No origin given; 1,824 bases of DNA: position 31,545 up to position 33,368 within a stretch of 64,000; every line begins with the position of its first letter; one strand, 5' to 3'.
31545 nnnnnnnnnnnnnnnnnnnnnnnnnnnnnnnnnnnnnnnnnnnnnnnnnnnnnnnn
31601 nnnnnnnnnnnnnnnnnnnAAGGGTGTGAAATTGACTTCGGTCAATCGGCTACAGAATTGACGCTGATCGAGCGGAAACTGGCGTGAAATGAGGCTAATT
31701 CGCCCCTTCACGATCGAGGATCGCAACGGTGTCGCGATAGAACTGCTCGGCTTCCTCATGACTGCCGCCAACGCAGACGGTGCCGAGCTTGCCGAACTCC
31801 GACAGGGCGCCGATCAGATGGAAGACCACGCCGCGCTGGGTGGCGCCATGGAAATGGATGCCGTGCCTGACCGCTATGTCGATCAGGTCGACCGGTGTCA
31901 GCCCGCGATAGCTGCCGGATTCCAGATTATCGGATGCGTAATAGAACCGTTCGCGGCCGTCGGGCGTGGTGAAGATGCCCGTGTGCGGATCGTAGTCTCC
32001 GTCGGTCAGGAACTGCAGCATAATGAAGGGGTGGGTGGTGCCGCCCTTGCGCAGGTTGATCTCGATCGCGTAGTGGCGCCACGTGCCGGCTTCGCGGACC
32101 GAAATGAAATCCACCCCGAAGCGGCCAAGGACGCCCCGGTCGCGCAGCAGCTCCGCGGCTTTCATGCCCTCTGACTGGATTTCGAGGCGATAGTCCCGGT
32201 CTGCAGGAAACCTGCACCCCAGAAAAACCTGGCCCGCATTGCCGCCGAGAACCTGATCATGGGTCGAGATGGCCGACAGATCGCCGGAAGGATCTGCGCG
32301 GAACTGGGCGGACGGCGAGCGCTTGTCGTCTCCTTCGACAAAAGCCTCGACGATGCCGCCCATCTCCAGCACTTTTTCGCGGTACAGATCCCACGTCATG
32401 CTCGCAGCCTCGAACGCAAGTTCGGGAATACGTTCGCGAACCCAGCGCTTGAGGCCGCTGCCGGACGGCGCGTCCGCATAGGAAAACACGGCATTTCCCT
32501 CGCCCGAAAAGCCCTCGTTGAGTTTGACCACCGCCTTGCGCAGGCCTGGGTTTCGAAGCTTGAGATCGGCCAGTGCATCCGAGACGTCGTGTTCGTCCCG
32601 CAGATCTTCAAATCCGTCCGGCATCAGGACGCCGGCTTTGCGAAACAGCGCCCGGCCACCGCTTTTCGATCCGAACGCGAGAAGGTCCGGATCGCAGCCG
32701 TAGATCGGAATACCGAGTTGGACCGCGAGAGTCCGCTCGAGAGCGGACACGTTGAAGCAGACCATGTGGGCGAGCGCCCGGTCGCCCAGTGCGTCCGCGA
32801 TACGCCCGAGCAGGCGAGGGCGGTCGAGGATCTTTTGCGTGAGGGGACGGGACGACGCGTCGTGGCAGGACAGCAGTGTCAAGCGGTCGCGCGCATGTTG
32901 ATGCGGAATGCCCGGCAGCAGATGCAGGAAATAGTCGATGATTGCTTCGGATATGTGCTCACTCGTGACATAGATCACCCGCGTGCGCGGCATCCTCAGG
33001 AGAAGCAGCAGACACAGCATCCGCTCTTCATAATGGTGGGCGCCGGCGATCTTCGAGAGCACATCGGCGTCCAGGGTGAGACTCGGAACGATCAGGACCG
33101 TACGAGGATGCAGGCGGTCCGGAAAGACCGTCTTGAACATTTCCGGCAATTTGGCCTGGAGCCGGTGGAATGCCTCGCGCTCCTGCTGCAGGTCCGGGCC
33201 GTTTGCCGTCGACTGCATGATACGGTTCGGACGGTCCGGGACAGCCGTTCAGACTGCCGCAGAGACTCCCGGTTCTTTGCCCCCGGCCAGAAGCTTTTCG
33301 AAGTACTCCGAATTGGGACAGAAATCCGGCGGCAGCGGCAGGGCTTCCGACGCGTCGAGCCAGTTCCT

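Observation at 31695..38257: Tight cluster with two ATP-grasp ligases, a two-Cys racemase/isomerase, a DadA-like flavoenzyme, RidA, a small Cys protein and an unassigned membrane protein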

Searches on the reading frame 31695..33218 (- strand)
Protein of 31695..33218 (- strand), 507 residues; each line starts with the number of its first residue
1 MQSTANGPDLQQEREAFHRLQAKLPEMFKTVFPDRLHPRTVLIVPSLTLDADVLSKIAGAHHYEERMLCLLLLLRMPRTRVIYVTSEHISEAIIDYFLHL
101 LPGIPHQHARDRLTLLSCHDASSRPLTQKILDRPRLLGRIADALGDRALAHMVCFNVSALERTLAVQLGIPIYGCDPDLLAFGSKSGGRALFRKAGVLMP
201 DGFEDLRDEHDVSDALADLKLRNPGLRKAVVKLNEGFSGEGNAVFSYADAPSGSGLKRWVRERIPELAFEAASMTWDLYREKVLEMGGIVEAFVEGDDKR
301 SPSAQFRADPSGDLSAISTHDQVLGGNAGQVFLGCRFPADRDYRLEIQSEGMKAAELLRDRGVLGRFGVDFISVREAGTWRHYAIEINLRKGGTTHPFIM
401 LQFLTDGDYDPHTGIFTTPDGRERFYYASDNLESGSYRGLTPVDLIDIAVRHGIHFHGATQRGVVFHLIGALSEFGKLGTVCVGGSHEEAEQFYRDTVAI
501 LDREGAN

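Call 4: search_protein_families(library=pfam, proteins=[window:31695-33218:-], max_evalue=0.01)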
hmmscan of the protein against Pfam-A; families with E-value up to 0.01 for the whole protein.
window:31695-33218:- (507 aa): 4 families
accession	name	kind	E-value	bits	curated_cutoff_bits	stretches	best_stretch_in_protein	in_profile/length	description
PF24923.1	ATP-grasp_IQCH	-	4.9e-20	72.4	27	2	273-410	126-264/266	IQCH-like, ATP-grasp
PF18105.7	PGM1_C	-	4e-13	49.1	22.5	1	444-495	1-52/54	PGM1 C-terminal domain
PF02655.19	ATP-grasp_3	-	7.2e-05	23.4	23.2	1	287-393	63-159/160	ATP-grasp domain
PF18604.6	PreAtp-grasp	-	0.00014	22.8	27.5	1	108-170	34-94/94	Pre ATP-grasp domain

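Call 5: search_protein_families(library=ncbifam, proteins=[window:31695-33218:-], max_evalue=0.01)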
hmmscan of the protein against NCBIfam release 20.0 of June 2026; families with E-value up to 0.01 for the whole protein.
window:31695-33218:- (507 aa): 1 family
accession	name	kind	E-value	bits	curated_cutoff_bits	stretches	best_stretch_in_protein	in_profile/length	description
NF042917.1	PAGG_GluLig_BesA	equivalog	2.8e-47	161.5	750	1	52-473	19-430/432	L-propargylglycine--L-glutamate ligase BesA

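Call 8: find_homologous_proteins(query=window:31695-33218:-, max_evalue=1e-10)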
Query window:31695-33218:- (507 aa): 8000 proteins with E <= 1e-10 among 8000 candidates; the best 120 are listed.
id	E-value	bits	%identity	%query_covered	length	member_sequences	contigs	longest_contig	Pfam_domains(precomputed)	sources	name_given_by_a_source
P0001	0.0e+0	1159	100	100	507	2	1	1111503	PF18105.8,PF24923.2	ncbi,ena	-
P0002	0.0e+0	1053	91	100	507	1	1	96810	PF18105.8,PF24923.2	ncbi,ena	-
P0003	7.9e-275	931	81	98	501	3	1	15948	PF18105.8,PF24923.2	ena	-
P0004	3.2e-271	919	80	98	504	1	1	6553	PF18105.8,PF24923.2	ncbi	ncbi:MAG: peptide ligase PGM1-related protein [Hyphomicrobiales bacterium]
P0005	7.8e-271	917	80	98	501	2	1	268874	PF18105.8,PF24923.2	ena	-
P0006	1.4e-270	917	80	98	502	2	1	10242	PF02655.20,PF18105.8,PF24923.2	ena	-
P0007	1.5e-264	897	79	98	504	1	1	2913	PF18105.8,PF24923.2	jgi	-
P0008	4.6e-260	882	77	99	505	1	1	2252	PF18105.8,PF24923.2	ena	-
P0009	1.7e-257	873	77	98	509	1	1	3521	PF18105.8,PF24923.2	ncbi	-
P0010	1.5e-255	867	75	100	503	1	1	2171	PF02655.20,PF18105.8,PF18604.7,PF24923.2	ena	-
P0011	2.0e-254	863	75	97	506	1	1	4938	PF18105.8,PF24923.2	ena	-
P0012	2.3e-253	860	78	95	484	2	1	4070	PF18105.8,PF24923.2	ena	-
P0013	1.5e-252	857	76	97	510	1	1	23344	PF18105.8,PF24923.2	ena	-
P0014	5.0e-251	852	73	100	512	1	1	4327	PF18105.8,PF24923.2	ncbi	-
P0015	4.1e-249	846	73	98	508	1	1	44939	PF18105.8,PF18604.7,PF24923.2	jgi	jgi:hypothetical protein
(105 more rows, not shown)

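Call 11: find_related_loci(query=A1, collection=genome_contigs, flank=10000)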
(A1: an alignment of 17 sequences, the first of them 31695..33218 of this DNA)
Query A1 (507 aa) in genome_contigs; peptide patterns used: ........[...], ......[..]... (x = any residue, [..] = any of these).
600 stretches matched a pattern (row limit reached: there are more); 597 encode a relative of the query (tblastn E <= 1e-3); the best 80 are kept; 80 distinct loci.
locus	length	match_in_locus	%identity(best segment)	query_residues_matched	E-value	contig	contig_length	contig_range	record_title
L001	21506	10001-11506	69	5-506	0e+0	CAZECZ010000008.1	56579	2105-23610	MAG TPA_asm: uncultured Aestuariivirga sp. isolate binchicken_co108_38 genome assembly, contig: NODE_971_length_56579_co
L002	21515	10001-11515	68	2-505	0e+0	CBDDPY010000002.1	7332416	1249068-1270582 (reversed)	MAG: Alphaproteobacteria bacterium isolate c8c04a1d-975f-49ae-a333-9dd0332b5757 genome assembly, contig: chromosome_2, w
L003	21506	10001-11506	67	2-503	0e+0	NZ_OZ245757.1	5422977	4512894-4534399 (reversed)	MAG: Pelagibius sp. isolate 760ca8d6-3f45-411e-84d6-76e93a98b049 chromosome 1, complete sequence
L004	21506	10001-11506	65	1-504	0e+0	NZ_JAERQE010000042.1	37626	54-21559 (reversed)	Microvirga soli strain R491 NODE_42_length_37626_cov_21.619670, whole genome shotgun sequence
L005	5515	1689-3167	66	13-506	0e+0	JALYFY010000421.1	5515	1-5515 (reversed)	MAG: Pseudomonadota bacterium isolate GDM bin3 SD1466-68_k127_350004, whole genome shotgun sequence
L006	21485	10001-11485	70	13-507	0e+0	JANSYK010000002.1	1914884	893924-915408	MAG: Alphaproteobacteria bacterium isolate bin.49 k141_601319_length_1914884_cov_139.9982, whole genome shotgun sequence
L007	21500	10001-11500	66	6-505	0e+0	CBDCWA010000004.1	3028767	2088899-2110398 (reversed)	MAG: Hyphomicrobiaceae bacterium isolate 37700a33-9fac-4853-aa28-988843778b14 genome assembly, contig: contig_4, whole g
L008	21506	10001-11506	67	2-504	0e+0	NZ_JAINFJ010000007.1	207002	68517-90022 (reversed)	Oricola indica strain JL-62 Oricola_sp._JL-62_Scaf7_length_207002_cov_168.933, whole genome shotgun sequence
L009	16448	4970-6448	65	13-506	0e+0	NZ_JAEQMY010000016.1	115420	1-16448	Microvirga aerilata strain 5420S-16 NODE_16_length_115420_cov_37.922561, whole genome shotgun sequence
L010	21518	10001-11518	64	1-507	0e+0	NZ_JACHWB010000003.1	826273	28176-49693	Microvirga lupini strain AT3.9 Ga0372452_03, whole genome shotgun sequence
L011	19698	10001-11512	65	5-504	0e+0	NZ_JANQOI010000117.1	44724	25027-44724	MAG: Pelagibius sp. isolate IP29b_bin.129 k99_3096593, whole genome shotgun sequence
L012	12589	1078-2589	66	1-504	0e+0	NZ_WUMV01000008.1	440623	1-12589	Stappia sediminis strain BGMRC 2046 Scaffold4_1, whole genome shotgun sequence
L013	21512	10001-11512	64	4-507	0e+0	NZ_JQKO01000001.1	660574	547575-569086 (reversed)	Methylocapsa aurea strain KYG DL86DRAFT_scaffold00001.1_C, whole genome shotgun sequence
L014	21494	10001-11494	65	8-505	0e+0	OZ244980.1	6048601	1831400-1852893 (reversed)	MAG: Hyphomicrobiaceae bacterium isolate 7b6dc707-63fa-4baa-968c-fecba2c4e84d genome assembly, chromosome: 1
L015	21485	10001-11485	66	12-506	0e+0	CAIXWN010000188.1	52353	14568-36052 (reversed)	MAG: uncultured Caulobacteraceae bacterium isolate Kiruna2_bin-0871 genome assembly, contig: bin-0871:188/279, whole gen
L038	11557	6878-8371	64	8-504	0e+0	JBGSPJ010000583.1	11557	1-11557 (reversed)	MAG: Rhodothermales bacterium isolate JTS-AC300 k141_3066024, whole genome shotgun sequence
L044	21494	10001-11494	61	8-504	0e+0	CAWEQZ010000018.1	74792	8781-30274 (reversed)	MAG: uncultured Rubrobacteraceae bacterium isolate MFD02840.bin.3.608 genome assembly, contig: contig_138607, whole geno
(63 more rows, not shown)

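Call 15: find_encoding_contigs(protein=P0002, flank=10000, max_places=2)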
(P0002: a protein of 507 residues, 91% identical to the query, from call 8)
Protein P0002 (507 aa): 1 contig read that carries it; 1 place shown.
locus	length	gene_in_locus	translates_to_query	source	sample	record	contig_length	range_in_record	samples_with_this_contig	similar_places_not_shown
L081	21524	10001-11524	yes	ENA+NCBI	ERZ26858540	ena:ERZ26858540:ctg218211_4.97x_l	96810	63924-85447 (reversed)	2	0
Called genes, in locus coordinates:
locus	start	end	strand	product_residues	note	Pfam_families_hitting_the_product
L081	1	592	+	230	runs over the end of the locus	PF00528:BPD_transp_1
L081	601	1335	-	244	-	PF00912:Transgly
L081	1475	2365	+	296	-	PF00348:polyprenyl_synt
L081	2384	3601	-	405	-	PF04551:GcpE, PF26540:GcpE_C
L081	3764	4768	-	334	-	PF08443:RimK (faint)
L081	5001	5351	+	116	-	PF01042:Ribonuc_L-PSP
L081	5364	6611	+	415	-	PF00070:Pyr_redox (faint), PF01266:DAO, PF01494:FAD_binding_3 (faint), PF07992:Pyr_redox_2 (faint)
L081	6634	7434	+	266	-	PF17645:Amdase, PF01177:Asp_Glu_race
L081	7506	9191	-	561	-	PF00515:TPR_1 (weak), PF07719:TPR_2 (weak), PF13414:TPR_11 (weak), PF00515:TPR_1 (weak), PF07719:TPR_2 (weak), PF13371:TPR_9, PF13414:TPR_11 (weak), PF13424:TPR_12 (weak), +10 more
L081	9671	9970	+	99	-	PF20056:DUF6455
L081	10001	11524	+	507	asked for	PF24923:ATP-grasp_IQCH, PF18105:PGM1_C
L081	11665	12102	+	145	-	PF00903:Glyoxalase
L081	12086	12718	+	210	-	PF04542:Sigma70_r2, PF08281:Sigma70_r4_2, PF04545:Sigma70_r4 (weak)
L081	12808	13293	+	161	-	PF14588:YjgF_endoribonc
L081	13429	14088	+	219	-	-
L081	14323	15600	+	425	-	-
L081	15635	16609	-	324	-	PF00491:Arginase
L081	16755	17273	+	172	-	PF01661:Macro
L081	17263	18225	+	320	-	PF03372:Exo_endo_phos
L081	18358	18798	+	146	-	PF00581:Rhodanese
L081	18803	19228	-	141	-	PF12840:HTH_20 (weak), PF13404:HTH_AsnC-type, PF13412:HTH_24, PF01037:AsnC_trans_reg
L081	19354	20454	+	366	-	PF03435:Sacchrp_dh_NADP, PF13460:NAD_binding_10 (weak), PF16653:Sacchrp_dh_C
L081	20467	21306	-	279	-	PF06904:Extensin-like_C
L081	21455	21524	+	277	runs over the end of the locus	PF01209:Ubie_methyltran (weak), PF02353:CMAS (weak), PF13489:Methyltransf_23 (weak), PF08241:Methyltransf_11, PF08242:Methyltransf_12 (weak), PF13649:Methyltransf_25, PF13847:Methyltransf_31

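Call 16: find_encoding_contigs(protein=P0005, flank=10000, max_places=2)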
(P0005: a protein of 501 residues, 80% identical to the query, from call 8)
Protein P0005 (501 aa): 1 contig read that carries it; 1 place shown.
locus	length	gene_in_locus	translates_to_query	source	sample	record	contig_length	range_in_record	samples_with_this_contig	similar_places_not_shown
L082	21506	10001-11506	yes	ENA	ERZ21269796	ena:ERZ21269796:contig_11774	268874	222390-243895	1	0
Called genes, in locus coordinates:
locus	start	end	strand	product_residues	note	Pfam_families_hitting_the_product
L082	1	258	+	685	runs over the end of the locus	PF05378:Hydant_A_N, PF01968:Hydantoinase_A, PF19278:Hydant_A_C (weak)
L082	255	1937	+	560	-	PF02538:Hydantoinase_B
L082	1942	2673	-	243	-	PF00392:GntR, PF07729:FCD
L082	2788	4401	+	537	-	PF00501:AMP-binding, PF13193:AMP-binding_C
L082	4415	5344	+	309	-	PF12697:Abhydrolase_6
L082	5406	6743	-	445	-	PF13183:Fer4_8 (faint), PF13237:Fer4_10 (faint), PF13534:Fer4_17 (faint), PF00037:Fer4 (faint), PF12837:Fer4_6 (faint), PF02754:CCG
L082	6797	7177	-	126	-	PF07366:SnoaL (weak), PF12680:SnoaL_2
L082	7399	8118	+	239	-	PF01557:FAA_hydrolase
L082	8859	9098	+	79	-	-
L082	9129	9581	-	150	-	-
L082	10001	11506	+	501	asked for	PF24923:ATP-grasp_IQCH, PF18105:PGM1_C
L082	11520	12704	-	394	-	PF00144:Beta-lactamase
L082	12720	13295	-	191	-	PF02627:CMD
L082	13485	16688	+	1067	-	PF21075:GDH_ACT1, PF21073:GDH_HM1, PF21076:GDH_ACT2, PF21079:GDH_HM2, PF21077:GDH_ACT3, PF21078:GDH_HM3, PF05088:Bac_GDH_CD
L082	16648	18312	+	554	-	PF05088:Bac_GDH_CD, PF21074:GDH_C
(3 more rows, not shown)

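Call 35: search_solved_structures(query=window:31695-33218:-, max_evalue=0.001)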
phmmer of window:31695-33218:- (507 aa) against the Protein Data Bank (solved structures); distinct sequences matched with E-value up to 0.001: 1.
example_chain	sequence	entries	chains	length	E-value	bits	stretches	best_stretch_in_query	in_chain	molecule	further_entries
8yi6_A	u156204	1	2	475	3.1e-44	154.9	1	53-501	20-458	L-propargylglycine--L-glutamate ligase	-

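Call 36: find_encoding_contigs(protein=P0003, flank=8000, max_places=1)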
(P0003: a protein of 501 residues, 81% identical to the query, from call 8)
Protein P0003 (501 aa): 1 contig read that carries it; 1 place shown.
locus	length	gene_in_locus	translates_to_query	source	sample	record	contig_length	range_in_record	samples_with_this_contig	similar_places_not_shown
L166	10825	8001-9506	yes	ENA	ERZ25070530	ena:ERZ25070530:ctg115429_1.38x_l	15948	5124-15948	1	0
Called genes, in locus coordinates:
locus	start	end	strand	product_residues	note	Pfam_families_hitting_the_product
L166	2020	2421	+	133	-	PF13193:AMP-binding_C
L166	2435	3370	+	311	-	PF12697:Abhydrolase_6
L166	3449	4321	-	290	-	PF02754:CCG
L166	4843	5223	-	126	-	PF07366:SnoaL (weak), PF12680:SnoaL_2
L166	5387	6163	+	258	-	PF01557:FAA_hydrolase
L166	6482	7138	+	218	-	-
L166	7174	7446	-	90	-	-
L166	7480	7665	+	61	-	-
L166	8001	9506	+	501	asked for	PF24923:ATP-grasp_IQCH, PF18105:PGM1_C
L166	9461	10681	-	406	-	PF00144:Beta-lactamase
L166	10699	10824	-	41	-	?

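Call 37: find_encoding_contigs(protein=P0013, flank=8000, max_places=1)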
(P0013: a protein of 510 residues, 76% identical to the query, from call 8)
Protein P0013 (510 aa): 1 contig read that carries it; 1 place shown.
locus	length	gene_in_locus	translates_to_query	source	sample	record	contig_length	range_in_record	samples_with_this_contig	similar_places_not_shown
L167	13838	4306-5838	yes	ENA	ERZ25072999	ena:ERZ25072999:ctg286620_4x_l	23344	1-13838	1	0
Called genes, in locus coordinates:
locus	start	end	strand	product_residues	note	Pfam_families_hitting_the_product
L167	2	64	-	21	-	?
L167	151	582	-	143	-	PF09335:VTT_dom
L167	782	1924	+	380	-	PF00355:Rieske, PF00848:Ring_hydroxyl_A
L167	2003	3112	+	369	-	PF07995:GSDH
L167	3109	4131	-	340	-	PF02668:TauD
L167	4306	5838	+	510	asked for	PF24923:ATP-grasp_IQCH, PF18105:PGM1_C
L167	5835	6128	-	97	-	-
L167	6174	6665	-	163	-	PF01661:Macro (weak)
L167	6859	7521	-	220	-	PF02525:Flavodoxin_2, PF03358:FMN_red (weak)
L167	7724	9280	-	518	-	PF00581:Rhodanese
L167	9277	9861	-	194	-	-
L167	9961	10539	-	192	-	PF02627:CMD (weak)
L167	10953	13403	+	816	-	PF10082:BBP2_2, PF13505:OMP_b-brl, PF01389:OmpA_membrane (weak), PF13505:OMP_b-brl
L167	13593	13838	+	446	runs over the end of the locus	-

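Call 53: search_protein_families(library=padloc, proteins=[window:31695-33218:-], max_evalue=0.01)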
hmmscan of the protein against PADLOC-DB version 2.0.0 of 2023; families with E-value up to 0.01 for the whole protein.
window:31695-33218:- (507 aa): 0 families

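Call 54: search_protein_families(library=pfam, proteins=[L081:14323-15600:+], max_evalue=1)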
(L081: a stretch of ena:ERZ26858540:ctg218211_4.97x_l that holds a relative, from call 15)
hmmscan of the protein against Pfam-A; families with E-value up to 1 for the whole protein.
L081:14323-15600:+ (425 aa): 0 families

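Call 66: search_protein_families(library=pfam, proteins=[L014:8783-9889:+, L006:4531-6027:+, L004:11531-12889:-, L044:6593-8047:+, L038:9171-10130:+], max_evalue=0.001)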
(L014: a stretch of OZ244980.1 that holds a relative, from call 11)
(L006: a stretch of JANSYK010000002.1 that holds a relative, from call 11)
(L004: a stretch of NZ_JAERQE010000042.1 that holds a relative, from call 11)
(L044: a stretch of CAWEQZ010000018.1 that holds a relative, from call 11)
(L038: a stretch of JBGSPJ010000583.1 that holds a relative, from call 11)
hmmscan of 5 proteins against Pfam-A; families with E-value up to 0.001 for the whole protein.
L014:8783-9889:+ (368 aa): 1 family
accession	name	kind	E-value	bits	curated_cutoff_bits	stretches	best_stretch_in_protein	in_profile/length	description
PF24827.1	AstE_AspA_cat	-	2e-12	47.5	25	1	73-225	11-177/192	Succinylglutamate desuccinylase/Aspartoacylase catalytic domain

L006:4531-6027:+ (498 aa): 2 families
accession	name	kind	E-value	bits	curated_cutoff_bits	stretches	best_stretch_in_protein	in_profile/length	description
PF00171.27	Aldedh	-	3.9e-142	474.5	23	1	15-478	4-461/461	Aldehyde dehydrogenase family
PF05893.19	LuxC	-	6.9e-06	25.6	21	1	133-269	82-220/401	Acyl-CoA reductase (LuxC)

L004:11531-12889:- (452 aa): 7 families
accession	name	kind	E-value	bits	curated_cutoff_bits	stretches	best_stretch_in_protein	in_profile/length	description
PF02222.28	ATP-grasp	-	8.2e-58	195.4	27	1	174-353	2-179/179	ATP-grasp domain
PF21244.3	PurT_C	-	6.3e-22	77.3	26.7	1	374-446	1-68/68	PurT, C-terminal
PF07478.18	Dala_Dala_lig_C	-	5.5e-11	42.8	24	1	192-337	26-176/204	D-ala D-ala ligase C-terminus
PF22660.2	RS_preATP-grasp-like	-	7.6e-10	39.5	27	1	67-161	3-94/98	Ribonucleotide synthetase preATP-grasp domain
PF02786.22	CPSase_L_D2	-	9.5e-08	32.2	19.8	1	177-336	11-179/211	Carbamoyl-phosphate synthase L chain, ATP binding domain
PF02655.19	ATP-grasp_3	-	1e-05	26.1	23.2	1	201-338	30-158/160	ATP-grasp domain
PF18603.7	LAL_C2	-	0.00048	20.8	29.4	0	414-451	41-78/78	L-amino acid ligase C-terminal domain 2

L044:6593-8047:+ (484 aa): 2 families
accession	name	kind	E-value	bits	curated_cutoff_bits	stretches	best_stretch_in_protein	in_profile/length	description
PF00206.25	Lyase_1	-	5.2e-96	322.2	27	1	37-367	1-312/312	Lyase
PF10415.14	FumaraseC_C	-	1.7e-21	76.8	32.5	1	432-484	1-53/54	Fumarase C C-terminus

L038:9171-10130:+ (319 aa): 1 family
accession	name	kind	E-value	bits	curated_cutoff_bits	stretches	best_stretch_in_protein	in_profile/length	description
PF00582.32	Usp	-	3.5e-52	177.1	24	2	5-146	3-141/141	Universal stress protein family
